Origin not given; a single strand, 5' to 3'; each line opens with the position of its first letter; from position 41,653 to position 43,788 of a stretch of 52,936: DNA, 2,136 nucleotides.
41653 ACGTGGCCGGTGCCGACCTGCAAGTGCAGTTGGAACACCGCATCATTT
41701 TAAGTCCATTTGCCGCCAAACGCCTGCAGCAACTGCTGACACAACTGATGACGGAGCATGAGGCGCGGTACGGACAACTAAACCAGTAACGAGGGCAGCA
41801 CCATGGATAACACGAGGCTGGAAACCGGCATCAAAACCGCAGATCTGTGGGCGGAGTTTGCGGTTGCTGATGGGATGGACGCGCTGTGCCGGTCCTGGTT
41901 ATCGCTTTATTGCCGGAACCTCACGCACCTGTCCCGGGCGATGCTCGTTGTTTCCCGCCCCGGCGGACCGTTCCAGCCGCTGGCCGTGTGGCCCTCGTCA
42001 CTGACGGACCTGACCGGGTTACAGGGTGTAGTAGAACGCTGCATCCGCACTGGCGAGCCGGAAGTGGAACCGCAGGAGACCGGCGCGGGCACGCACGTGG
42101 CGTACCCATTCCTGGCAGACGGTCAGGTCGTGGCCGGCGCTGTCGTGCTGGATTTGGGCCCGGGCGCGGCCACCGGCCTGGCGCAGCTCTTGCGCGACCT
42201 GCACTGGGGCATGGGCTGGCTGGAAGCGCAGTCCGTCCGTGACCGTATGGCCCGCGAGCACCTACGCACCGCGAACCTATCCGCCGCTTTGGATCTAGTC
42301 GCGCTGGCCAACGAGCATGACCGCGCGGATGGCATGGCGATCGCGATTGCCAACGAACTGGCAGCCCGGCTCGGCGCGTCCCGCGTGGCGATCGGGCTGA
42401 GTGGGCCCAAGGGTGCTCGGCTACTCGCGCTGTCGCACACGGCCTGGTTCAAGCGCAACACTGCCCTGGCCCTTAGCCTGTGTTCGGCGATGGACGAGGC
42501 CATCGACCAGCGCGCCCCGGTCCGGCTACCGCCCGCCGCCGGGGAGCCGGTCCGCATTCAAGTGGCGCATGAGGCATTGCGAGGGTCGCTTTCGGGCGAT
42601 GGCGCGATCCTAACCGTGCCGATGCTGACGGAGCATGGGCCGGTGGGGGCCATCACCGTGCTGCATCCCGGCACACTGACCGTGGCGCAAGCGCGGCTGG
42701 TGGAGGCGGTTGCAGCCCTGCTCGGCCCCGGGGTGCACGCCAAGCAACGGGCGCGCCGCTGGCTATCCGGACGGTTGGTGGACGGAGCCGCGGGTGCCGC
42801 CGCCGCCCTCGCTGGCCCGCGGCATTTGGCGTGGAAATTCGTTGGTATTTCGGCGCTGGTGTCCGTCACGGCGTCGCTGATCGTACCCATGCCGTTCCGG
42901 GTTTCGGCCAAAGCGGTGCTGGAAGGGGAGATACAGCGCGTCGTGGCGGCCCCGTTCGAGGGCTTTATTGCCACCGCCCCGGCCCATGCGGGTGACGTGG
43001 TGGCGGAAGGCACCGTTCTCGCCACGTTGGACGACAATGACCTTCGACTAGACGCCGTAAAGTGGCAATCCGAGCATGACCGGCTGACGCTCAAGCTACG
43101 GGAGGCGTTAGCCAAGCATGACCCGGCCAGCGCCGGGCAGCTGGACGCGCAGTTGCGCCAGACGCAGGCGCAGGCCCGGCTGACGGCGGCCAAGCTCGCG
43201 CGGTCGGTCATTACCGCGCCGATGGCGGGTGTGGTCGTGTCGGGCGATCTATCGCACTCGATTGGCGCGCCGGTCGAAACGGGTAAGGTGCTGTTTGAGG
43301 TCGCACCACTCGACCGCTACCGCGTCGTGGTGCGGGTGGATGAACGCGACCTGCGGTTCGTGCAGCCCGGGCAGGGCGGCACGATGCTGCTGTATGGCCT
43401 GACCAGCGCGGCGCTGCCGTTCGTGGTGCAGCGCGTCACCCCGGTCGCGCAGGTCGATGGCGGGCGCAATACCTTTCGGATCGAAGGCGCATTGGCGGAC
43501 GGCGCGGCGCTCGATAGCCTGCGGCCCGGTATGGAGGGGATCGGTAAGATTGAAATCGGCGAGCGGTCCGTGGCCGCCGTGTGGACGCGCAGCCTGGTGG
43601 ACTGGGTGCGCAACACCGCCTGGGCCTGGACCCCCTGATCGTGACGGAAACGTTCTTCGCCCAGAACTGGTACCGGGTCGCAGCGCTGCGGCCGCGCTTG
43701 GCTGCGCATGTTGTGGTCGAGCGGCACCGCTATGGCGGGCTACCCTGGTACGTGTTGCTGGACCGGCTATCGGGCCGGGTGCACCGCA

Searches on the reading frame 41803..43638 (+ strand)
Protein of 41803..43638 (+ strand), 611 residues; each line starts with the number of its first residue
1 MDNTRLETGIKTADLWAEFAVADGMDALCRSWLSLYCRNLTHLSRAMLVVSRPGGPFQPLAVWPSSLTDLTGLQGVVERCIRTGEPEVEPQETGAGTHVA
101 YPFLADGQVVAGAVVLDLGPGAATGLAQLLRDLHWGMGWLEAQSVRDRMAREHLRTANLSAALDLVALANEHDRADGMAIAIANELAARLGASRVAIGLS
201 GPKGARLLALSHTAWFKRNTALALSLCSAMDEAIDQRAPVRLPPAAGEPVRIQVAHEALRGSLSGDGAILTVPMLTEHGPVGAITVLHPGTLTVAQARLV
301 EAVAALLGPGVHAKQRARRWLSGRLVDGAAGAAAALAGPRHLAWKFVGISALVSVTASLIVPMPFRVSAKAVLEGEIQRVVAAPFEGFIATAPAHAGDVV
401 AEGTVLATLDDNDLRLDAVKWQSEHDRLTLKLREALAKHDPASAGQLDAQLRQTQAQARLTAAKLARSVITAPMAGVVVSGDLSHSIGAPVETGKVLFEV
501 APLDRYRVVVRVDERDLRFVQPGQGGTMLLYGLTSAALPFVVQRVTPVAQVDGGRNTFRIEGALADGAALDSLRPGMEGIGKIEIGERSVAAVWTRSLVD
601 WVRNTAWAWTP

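Call 4: search_protein_families(library=ncbifam, proteins=[window:41803-43638:+], max_evalue=0.01)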
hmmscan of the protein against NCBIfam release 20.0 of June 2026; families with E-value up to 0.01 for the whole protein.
window:41803-43638:+ (611 aa): 7 families
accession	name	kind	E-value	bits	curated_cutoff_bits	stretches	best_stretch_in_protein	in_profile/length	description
TIGR01730.1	RND_mfp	subfamily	3e-22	79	94.9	1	363-590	11-252/322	efflux RND transporter periplasmic adaptor subunit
TIGR01843.1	type_I_hlyD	subfamily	1.2e-10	41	208.65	1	449-590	250-403/422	HlyD family type I secretion periplasmic adaptor subunit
TIGR00999.1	8a0102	subfamily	1.4e-09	37.4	319.3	1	449-567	70-187/271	CzcB/NccB family metal efflux transporter periplasmic adaptor subunit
TIGR02971.1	heterocyst_DevB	subfamily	4.3e-08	32.9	129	1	439-535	176-269/327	ABC exporter membrane fusion protein, DevB family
TIGR00998.1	8a0101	subfamily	5e-08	32.3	390.8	1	438-528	173-263/334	EmrA/EmrK family multidrug efflux transporter periplasmic adaptor subunit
NF007785.0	PRK10476.1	equivalog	1.3e-06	27.5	376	1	446-529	187-268/347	multidrug transporter subunit MdtN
NF002939.0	PRK03598.1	equivalog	0.0043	16.3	393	1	445-524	182-259/332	secretion protein HlyD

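Call 5: search_protein_families(library=pfam, proteins=[window:41803-43638:+], max_evalue=0.01)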
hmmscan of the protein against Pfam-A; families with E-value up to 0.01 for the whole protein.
window:41803-43638:+ (611 aa): 5 families
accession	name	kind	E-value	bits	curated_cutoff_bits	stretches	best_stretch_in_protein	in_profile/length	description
PF13437.12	HlyD_3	-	9.5e-18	65.3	22.2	2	469-575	1-105/106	HlyD family secretion protein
PF16576.10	HlyD_D23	-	4.3e-10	39.7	30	1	377-560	18-199/214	Barrel-sandwich domain of CusB or HlyD membrane-fusion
PF01590.32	GAF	-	7.1e-06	27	22.4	1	181-308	8-130/133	GAF domain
PF13492.12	GAF_3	-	0.00085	20.2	27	1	179-308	6-124/129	GAF domain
PF00364.28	Biotin_lipoyl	-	0.0089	16.3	22.1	0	468-499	43-72/73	Biotin-requiring enzyme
